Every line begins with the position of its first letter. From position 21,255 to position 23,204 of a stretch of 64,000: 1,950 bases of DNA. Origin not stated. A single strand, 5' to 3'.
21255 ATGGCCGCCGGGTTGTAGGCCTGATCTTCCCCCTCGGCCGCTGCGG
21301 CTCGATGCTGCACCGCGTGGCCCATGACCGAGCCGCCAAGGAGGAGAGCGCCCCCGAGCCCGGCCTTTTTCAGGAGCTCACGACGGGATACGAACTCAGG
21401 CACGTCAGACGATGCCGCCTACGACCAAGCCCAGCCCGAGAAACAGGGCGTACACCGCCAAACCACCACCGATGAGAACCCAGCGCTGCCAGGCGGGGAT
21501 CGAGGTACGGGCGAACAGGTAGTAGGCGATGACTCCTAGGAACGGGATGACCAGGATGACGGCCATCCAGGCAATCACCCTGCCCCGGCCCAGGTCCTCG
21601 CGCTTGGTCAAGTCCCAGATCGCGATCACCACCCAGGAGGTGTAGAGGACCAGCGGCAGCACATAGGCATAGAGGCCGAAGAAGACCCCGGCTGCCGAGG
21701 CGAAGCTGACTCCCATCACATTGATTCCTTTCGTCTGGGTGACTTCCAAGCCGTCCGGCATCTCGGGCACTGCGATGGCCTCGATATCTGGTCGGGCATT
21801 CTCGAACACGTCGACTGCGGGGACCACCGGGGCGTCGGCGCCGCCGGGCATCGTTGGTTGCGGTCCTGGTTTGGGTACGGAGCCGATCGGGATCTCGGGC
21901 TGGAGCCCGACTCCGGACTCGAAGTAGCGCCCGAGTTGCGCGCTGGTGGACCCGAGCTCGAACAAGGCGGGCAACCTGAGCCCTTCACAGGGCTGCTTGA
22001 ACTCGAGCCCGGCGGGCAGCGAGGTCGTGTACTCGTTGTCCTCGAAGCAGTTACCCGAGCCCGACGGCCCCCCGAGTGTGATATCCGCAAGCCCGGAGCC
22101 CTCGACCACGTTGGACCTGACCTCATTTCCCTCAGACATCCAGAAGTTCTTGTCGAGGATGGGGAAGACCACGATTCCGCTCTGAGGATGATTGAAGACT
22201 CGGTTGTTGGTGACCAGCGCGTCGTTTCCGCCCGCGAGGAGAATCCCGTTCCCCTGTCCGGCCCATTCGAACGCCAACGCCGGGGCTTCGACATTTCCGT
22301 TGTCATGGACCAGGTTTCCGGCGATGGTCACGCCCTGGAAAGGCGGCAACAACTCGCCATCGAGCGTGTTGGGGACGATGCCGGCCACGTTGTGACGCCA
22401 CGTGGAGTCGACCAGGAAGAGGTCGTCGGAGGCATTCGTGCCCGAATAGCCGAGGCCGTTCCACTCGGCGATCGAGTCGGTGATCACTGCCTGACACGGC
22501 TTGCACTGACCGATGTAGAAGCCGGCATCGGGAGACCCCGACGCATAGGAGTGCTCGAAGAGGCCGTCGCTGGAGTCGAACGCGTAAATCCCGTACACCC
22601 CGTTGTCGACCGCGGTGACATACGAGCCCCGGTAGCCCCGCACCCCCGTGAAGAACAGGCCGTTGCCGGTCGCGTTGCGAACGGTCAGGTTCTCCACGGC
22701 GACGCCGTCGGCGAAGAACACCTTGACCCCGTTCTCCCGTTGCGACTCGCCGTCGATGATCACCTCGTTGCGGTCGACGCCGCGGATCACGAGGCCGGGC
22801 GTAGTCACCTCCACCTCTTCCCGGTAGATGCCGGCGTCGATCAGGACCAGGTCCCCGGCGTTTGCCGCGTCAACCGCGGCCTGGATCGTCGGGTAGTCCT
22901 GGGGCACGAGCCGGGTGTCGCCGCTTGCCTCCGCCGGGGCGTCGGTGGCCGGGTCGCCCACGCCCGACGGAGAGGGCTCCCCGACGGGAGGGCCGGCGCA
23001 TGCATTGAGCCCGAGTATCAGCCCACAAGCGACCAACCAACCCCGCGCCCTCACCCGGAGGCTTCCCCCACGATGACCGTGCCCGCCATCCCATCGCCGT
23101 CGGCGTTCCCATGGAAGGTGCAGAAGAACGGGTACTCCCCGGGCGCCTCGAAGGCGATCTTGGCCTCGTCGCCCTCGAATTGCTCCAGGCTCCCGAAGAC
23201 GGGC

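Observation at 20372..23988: Translationally chained coxG / cupredoxin / NosD-like beta-helix / two-domain multicopper oxidase cassette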

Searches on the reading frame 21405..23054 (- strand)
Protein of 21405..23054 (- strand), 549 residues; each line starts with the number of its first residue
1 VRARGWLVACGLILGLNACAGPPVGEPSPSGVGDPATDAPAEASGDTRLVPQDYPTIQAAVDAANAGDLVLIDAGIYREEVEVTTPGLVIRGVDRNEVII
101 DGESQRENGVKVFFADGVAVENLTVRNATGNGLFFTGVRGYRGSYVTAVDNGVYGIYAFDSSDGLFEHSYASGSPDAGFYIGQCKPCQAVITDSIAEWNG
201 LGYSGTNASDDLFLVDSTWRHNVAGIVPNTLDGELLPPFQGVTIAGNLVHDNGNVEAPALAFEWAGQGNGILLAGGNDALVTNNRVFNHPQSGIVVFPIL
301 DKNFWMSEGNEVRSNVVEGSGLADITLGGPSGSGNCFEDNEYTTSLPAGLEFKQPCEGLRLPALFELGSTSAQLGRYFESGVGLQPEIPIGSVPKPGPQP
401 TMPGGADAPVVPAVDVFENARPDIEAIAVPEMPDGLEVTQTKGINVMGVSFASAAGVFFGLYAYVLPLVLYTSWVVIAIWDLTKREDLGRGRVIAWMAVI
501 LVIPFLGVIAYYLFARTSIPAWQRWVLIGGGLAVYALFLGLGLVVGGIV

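Call 4: search_protein_families(library=pfam, proteins=[window:21405-23054:-], max_evalue=0.01)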
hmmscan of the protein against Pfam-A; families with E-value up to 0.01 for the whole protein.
window:21405-23054:- (549 aa): 3 families
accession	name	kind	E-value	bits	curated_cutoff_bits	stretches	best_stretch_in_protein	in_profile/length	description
PF13229.12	Beta_helix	-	3.7e-14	53.1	25.9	1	131-296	1-144/158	Right handed beta helix region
PF13396.11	PLDc_N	-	2.4e-07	31.1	23.3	1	475-516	3-42/42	Phospholipase_D-nuclease N-terminal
PF05048.19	NosD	-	2.9e-06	27.3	23.6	1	125-297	11-156/212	Periplasmic copper-binding protein (NosD)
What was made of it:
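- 21405..23054 (-): Lipoprotein-signal β-helix protein with a C-terminal membrane anchor (549 aa). It is the partner of the MCO. Pfam Beta_helix, NosD (marginal) and PLDc_N (call 4).
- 21411..21695 (-): Three predicted transmembrane helices including the PLDc_N motif (residues about 454-548). PLDc_N hit at 475-516 (call 4).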

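Call 5: search_protein_families(library=ncbifam, proteins=[window:21405-23054:-], max_evalue=0.01)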
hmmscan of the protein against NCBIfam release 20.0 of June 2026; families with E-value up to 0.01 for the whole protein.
window:21405-23054:- (549 aa): 3 families
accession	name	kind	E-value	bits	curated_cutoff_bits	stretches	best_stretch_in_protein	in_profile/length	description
TIGR03805.1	beta_helix_1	subfamily_domain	1.1e-23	83.8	141.5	1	57-299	1-252/314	parallel beta-helix domain-containing protein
TIGR04247.1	NosD_copper_fam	subfamily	3.4e-10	39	300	1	57-175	1-119/377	nitrous oxide reductase family maturation protein NosD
TIGR03804.1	para_beta_helix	repeat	4.3e-05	23.1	19.45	0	147-174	16-42/44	parallel beta-helix repeat protein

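Call 7: find_homologous_proteins(query=window:21405-23054:-, max_evalue=0.00001)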
Query window:21405-23054:- (549 aa): 4040 proteins with E <= 0.00001 among 8000 candidates; the best 120 are listed.
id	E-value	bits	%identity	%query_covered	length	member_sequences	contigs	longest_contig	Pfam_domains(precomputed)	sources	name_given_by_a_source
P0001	0.0e+0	1241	100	100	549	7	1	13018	PF13396.12,PF13229.13,PF22842.4,PF05048.20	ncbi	-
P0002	0.0e+0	1121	89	100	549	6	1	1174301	PF13396.12,PF13229.13,PF22842.4,PF05048.20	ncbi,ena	-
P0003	0.0e+0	1019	82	98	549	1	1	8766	PF13396.12,PF13229.13,PF05048.20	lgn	-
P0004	1.1e-292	990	76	97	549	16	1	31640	PF13396.12,PF13229.13,PF05048.20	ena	-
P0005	1.1e-291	987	79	97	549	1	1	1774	PF13396.12,PF13229.13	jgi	jgi:hypothetical protein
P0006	1.5e-291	986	78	100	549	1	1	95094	PF13396.12,PF13229.13,PF05048.20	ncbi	ncbi:MAG TPA: right-handed parallel beta-helix repeat-containing protein [Acidimicrobiia bacterium]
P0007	2.4e-291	986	78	100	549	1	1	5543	PF13396.12,PF13229.13,PF05048.20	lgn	-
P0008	2.4e-290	982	78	97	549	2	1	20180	PF13396.12,PF13229.13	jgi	jgi:hypothetical protein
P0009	6.5e-290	981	79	97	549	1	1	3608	PF13396.12,PF13229.13,PF05048.20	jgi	jgi:hypothetical protein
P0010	2.4e-289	979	77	100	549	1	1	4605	PF13396.12,PF13229.13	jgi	jgi:hypothetical protein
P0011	4.6e-289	978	77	97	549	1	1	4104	PF13396.12,PF13229.13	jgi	jgi:Right handed beta helix region/Phospholipase_D-nuclease N-terminal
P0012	6.0e-289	978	77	97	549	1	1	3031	PF13396.12,PF13229.13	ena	-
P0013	1.3e-288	976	79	97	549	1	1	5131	PF13396.12,PF13229.13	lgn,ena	-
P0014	3.3e-288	975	76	99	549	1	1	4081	PF13396.12,PF13229.13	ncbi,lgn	-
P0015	3.5e-288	975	79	97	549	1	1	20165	PF13396.12,PF13229.13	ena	-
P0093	2.6e-235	801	66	95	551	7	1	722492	PF13396.12,PF13229.13,PF22842.4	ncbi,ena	-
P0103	8.9e-234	795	68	93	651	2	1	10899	PF13396.12,PF13229.13,PF00127.27,PF13473.13,PF22842.4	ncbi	ncbi:MAG: right-handed parallel beta-helix repeat-containing protein [Acidimicrobiia bacterium]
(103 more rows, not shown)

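Call 8: find_encoding_contigs(protein=P0093, flank=8000, max_places=2)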
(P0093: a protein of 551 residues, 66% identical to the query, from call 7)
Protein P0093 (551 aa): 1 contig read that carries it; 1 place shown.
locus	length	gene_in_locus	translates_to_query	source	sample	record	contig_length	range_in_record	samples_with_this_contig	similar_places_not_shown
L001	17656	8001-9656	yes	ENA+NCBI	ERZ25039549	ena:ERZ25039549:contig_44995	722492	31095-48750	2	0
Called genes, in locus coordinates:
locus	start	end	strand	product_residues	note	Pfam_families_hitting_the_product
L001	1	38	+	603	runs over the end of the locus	PF07584:BatA, PF13519:VWA_2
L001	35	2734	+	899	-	PF13519:VWA_2 (weak), PF00092:VWA, PF13519:VWA_2, PF13768:VWA_3 (weak), PF07090:GATase1_like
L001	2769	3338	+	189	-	PF03167:UDG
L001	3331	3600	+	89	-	-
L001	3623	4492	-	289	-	PF13622:4HBT_3, PF20789:4HBT_3C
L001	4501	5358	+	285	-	-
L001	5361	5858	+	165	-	PF00994:MoCF_biosynth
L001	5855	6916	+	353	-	PF02625:XdhC_CoxI, PF13478:XdhC_C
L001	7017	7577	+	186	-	PF06240:COXG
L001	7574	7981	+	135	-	PF13473:Cupredoxin_1, PF23509:MSMEG_3727_PQQ-assoc (weak), PF00127:Copper-bind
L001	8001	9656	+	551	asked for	PF22842:Pel9A-like_beta_helix (faint), PF13229:Beta_helix, PF13396:PLDc_N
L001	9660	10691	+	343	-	PF07732:Cu-oxidase_3, PF07731:Cu-oxidase_2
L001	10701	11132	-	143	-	PF14464:Prok-JAB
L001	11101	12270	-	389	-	PF00581:Rhodanese, PF00899:ThiF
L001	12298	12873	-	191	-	PF17803:Cadherin_4, PF17892:Cadherin_5, PF17963:Big_9, PF17803:Cadherin_4, PF17892:Cadherin_5, PF17963:Big_9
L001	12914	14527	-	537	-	PF01966:HD, PF13487:HD_5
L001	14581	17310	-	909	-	PF28598:PDH_E1_N, PF00456:Transketolase_N (weak), PF17831:PDH_E1_M, PF22613:Transketolase_C_1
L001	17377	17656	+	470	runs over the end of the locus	PF02310:B12-binding, PF04055:Radical_SAM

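Call 9: find_encoding_contigs(protein=P0103, flank=8000, max_places=2)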
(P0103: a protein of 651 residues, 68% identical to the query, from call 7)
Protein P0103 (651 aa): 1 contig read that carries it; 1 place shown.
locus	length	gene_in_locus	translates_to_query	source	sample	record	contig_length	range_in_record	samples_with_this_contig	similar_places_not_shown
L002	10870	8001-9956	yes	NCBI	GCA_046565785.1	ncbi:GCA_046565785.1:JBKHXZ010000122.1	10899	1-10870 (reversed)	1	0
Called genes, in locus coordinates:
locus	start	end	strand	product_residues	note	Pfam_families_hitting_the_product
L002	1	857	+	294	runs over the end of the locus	PF00528:BPD_transp_1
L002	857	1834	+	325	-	PF00528:BPD_transp_1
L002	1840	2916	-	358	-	PF01408:GFO_IDH_MocA, PF22725:GFO_IDH_MocA_C3, PF02894:GFO_IDH_MocA_C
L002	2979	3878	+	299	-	PF00248:Aldo_ket_red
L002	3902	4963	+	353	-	PF00296:Bac_luciferase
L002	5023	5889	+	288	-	-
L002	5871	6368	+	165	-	PF00994:MoCF_biosynth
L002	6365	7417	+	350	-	PF02625:XdhC_CoxI, PF13478:XdhC_C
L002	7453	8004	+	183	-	PF06240:COXG, PF10604:Polyketide_cyc2 (weak)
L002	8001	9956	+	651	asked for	PF13473:Cupredoxin_1 (faint), PF00127:Copper-bind (weak), PF22842:Pel9A-like_beta_helix (faint), PF13229:Beta_helix, PF13396:PLDc_N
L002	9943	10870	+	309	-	PF07731:Cu-oxidase_2 (faint), PF07732:Cu-oxidase_3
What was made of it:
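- On CoxG (CO dehydrogenase accessory protein): No such gene appears in the ±8 kb gene calls of L001 and L002 (calls 8, 9).
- It travels with MoaB and XdhC/CoxI, which are molybdenum-cofactor genes (calls 8, 9).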

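Call 14: search_dna_similar(query=window:21405-23054:-, collection=plasmids, mode=protein, max_rows=25, max_evalue=1e-10)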
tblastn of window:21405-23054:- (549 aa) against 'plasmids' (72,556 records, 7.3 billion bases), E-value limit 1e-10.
Records with a match: 10; places in all: 10; records where one place covers at least 80% of the query: 0.
Best place of each record, by identity: <60% 10.
By first word of the organism name: Streptomyces 6; Haladaptatus 1; Natrinema 1; Embleya 1; Hymenobacter 1.
By predicted mobility (MOB-suite, as given by PLSDB): non-mobilizable 7; mobilizable 3.
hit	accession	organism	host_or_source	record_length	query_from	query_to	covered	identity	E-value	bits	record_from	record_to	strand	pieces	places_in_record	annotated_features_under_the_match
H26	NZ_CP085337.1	Haladaptatus halobius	cell culture,saline soil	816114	46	402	65%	47.1%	5e-88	304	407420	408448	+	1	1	right-handed parallel beta-helix repeat-containing protein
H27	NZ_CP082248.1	Natrinema sp. SYSU A 869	cell culture,salt lake sediment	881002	46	300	46%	54.9%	5e-74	263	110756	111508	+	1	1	right-handed parallel beta-helix repeat-containing protein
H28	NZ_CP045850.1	Streptomyces clavuligerus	pure culture single spore ...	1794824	50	402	64%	36.7%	4e-53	202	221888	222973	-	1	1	none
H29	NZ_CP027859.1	Streptomyces clavuligerus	Cell culture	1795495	50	402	64%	36.7%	4e-53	202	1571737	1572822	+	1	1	none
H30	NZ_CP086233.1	Streptomyces clavuligerus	whole organism,soil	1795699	50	402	64%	36.7%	4e-53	202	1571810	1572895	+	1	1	none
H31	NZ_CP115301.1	Streptomyces camelliae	microorganism,rhizosphere soil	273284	52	356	56%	30.2%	1e-29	132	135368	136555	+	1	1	right-handed parallel beta-helix repeat-containing protein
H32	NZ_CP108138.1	Streptomyces sp. NBC_00184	-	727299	56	350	54%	31.0%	4e-19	99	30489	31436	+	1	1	right-handed parallel beta-helix repeat-containing protein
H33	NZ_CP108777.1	Embleya sp. NBC_00896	-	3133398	43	349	56%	29.4%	1e-11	76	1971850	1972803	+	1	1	none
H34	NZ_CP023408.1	Streptomyces fungicidicus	Pig,cell culture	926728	56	350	54%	29.9%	5e-18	96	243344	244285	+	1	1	right-handed parallel beta-helix repeat-containing protein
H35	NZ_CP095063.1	Hymenobacter volaticus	single cell,air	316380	56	296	44%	32.0%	8e-20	101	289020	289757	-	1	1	parallel beta-helix domain-containing protein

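Call 15: get_annotated_region(hit=H26, flank=7000)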
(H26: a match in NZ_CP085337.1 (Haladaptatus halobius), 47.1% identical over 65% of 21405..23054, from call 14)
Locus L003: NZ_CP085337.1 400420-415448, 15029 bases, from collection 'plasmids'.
description: Haladaptatus halobius strain PSR5 plasmid unnamed1, complete sequence
organism: Haladaptatus halobius (NCBI taxid 2884875)
taxonomy: Archaea; Euryarchaeota; Halobacteria; Halobacteriales; Haladaptataceae; Haladaptatus; Haladaptatus halobius
host: -; source: cell culture,saline soil; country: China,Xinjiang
typing (MOB-suite, as given by PLSDB): non-mobilizable
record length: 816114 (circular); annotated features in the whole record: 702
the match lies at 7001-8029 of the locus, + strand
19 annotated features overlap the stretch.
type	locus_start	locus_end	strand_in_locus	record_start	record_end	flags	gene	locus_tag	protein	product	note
CDS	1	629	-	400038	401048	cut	-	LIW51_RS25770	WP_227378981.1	aminotransferase class I/II-fold pyridoxal phosphate-dependent enzyme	GO:0009058 - biosynthetic process [Evidence IEA]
CDS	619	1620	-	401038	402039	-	-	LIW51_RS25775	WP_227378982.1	nicotinate mononucleotide-dependent phosphoribosyltransferase CobT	-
CDS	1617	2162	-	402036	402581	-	-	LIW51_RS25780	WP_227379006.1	NTP transferase domain-containing protein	-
CDS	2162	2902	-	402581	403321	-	cobS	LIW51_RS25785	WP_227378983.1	adenosylcobinamide-GDP ribazoletransferase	GO:0009236 - cobalamin biosynthetic process [Evidence IEA]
CDS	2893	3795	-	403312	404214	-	cbiB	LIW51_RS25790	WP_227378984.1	adenosylcobinamide-phosphate synthase CbiB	GO:0009236 - cobalamin biosynthetic process [Evidence IEA]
CDS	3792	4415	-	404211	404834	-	-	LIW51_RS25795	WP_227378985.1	HAD family hydrolase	-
CDS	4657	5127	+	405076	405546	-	-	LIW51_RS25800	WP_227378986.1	pantetheine-phosphate adenylyltransferase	-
CDS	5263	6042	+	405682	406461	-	-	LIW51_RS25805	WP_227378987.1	hypothetical protein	-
CDS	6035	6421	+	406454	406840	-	-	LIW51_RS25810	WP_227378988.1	hypothetical protein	-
CDS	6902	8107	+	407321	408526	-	-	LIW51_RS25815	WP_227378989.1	right-handed parallel beta-helix repeat-containing protein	-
CDS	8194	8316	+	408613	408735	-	-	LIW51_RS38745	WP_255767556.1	hypothetical protein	-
CDS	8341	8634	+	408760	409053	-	-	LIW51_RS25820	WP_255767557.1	geranylgeranylglyceryl/heptaprenylglyceryl phosphate synthase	-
CDS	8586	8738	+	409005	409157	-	-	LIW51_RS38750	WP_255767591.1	geranylgeranylglyceryl/heptaprenylglyceryl phosphate synthase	-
CDS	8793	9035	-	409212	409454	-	-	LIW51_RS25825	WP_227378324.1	hypothetical protein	-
CDS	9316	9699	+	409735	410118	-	-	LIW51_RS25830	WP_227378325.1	hypothetical protein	-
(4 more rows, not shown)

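Call 16: get_annotated_region(hit=H27, flank=7000)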
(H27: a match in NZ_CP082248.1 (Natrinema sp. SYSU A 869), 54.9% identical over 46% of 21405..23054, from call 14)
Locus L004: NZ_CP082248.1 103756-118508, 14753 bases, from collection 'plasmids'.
description: Natrinema sp. SYSU A 869 plasmid unnamed2, complete sequence
organism: Natrinema sp. SYSU A 869 (NCBI taxid 2871694)
taxonomy: Archaea; Euryarchaeota; Halobacteria; Halobacteriales; Natrialbaceae; Natrinema; Natrinema sp. SYSU A 869
host: -; source: cell culture,salt lake sediment; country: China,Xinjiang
typing (MOB-suite, as given by PLSDB): non-mobilizable; mating-pair formation MPF_T
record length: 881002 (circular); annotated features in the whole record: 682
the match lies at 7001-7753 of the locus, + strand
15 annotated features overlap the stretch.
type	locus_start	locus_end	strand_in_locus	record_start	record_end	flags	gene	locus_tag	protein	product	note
CDS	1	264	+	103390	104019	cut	-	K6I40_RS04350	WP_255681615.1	hypothetical protein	-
CDS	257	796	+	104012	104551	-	-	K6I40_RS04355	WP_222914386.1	hypothetical protein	-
CDS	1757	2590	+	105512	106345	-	-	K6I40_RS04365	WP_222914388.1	type IV toxin-antitoxin system AbiEi family antitoxin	-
CDS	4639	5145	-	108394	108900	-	-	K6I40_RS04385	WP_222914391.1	VOC family protein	-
CDS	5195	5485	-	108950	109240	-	-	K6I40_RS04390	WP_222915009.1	hypothetical protein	-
CDS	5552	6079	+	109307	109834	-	-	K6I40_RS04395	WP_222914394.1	hypothetical protein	-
CDS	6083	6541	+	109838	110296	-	-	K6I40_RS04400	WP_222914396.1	hypothetical protein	-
CDS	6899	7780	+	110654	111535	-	-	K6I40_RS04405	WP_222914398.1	right-handed parallel beta-helix repeat-containing protein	-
CDS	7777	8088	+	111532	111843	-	-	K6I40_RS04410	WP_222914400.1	hypothetical protein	-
CDS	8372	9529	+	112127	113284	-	-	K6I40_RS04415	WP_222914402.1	Fic family protein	-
CDS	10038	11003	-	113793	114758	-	-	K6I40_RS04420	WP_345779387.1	phosphotransferase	-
CDS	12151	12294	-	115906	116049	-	-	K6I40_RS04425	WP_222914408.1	hypothetical protein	-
CDS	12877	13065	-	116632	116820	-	-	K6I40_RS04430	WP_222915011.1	hypothetical protein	-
CDS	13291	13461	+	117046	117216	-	-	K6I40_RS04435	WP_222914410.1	HNH endonuclease signature motif containing protein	-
CDS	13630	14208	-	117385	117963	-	-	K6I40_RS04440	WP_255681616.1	hypothetical protein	-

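Call 19: search_protein_families(library=pfam, proteins=[L003:5263-6042:+, L003:6035-6421:+, L003:6902-8107:+, L004:5552-6079:+, L004:6083-6541:+, L004:6899-7780:+, L004:7777-8088:+], max_evalue=0.01)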
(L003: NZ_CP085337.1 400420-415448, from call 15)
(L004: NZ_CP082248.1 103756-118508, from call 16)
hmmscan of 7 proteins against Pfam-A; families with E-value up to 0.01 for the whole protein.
L003:5263-6042:+ (259 aa): 2 families
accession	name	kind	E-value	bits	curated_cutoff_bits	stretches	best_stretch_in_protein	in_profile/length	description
PF24035.1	DUF7344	-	2e-35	121.4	27.8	2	124-199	2-75/76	Domain of unknown function (DUF7344)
PF08461.16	HTH_12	-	0.0083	16.5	21.4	0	27-93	2-55/66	Ribonuclease R winged-helix domain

L003:6035-6421:+ (128 aa): 1 family
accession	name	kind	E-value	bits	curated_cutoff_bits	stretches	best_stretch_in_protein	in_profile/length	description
PF24365.1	DUF7521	-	5.5e-05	23.8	27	1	11-98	2-81/82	Family of unknown function (DUF7521)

L003:6902-8107:+ (401 aa): 2 families
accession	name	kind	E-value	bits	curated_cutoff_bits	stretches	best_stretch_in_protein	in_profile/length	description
PF13229.12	Beta_helix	-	1.4e-13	51.2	25.9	2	95-214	23-143/158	Right handed beta helix region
PF05048.19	NosD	-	1.1e-12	48.3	23.6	1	247-363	105-205/212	Periplasmic copper-binding protein (NosD)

L004:5552-6079:+ (175 aa): 3 families
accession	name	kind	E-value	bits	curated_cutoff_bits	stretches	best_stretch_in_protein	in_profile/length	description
PF24033.1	DUF7342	-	2.7e-54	183.7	31.6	1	12-163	1-150/150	Family of unknown function (DUF7342)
PF03965.22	Penicillinase_R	-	0.0046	17.7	22.6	1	35-81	28-74/115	Penicillinase repressor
PF25213.1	HVO_A0261_N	-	0.0056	17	35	0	15-68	11-64/86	HVO_A0261 N-terminal domain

L004:6083-6541:+ (152 aa): 1 family
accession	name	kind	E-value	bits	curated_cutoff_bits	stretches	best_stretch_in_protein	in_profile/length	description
PF03771.21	SPDY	-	0.0068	16.8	25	1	83-138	2-56/61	Domain of unknown function (DUF317)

L004:6899-7780:+ (293 aa): 2 families
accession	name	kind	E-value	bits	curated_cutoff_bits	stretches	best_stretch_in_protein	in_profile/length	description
PF13229.12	Beta_helix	-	1.1e-10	41.8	25.9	1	98-272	2-157/158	Right handed beta helix region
PF05048.19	NosD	-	1.6e-05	24.9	23.6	1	69-244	14-177/212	Periplasmic copper-binding protein (NosD)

L004:7777-8088:+ (103 aa): 0 families

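Call 26: search_protein_representatives(protein=window:21405-23054:-)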
Query: 549 residues. Proteins with E-value up to 0.001 (for the whole library): 7272; up to 1e-10: 1328; up to 1e-30: 361. The best 150 are listed.
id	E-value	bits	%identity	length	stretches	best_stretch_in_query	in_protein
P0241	1.6e-166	571.7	64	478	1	83-538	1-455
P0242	6.6e-153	526.8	51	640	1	24-549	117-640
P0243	2.8e-152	524.7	47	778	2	55-356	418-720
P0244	1.8e-138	479.1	48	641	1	30-533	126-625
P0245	2.1e-137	475.6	47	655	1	28-547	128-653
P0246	3.8e-135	468.1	48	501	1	50-549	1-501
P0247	1.4e-133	462.9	46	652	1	34-547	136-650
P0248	4.4e-133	461.3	60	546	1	42-409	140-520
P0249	4.4e-131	454.7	47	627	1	38-542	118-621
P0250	1.1e-130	453.4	45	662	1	44-547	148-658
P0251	1.8e-129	449.4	59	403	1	83-460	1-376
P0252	4.6e-126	438.1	53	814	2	96-428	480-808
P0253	1.8e-123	429.6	47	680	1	38-547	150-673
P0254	3.3e-122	425.4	49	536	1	31-508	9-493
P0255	2.2e-120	419.4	62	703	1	31-356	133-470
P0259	9.5e-114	397.5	51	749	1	37-410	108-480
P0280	5.0e-100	352.2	53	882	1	26-407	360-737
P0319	2.8e-79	283.7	46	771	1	50-407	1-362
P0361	1.4e-65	238.4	42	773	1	49-407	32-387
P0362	1.5e-65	238.4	39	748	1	37-404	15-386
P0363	2.6e-65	237.6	40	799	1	34-413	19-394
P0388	3.9e-59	217.2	38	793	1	33-408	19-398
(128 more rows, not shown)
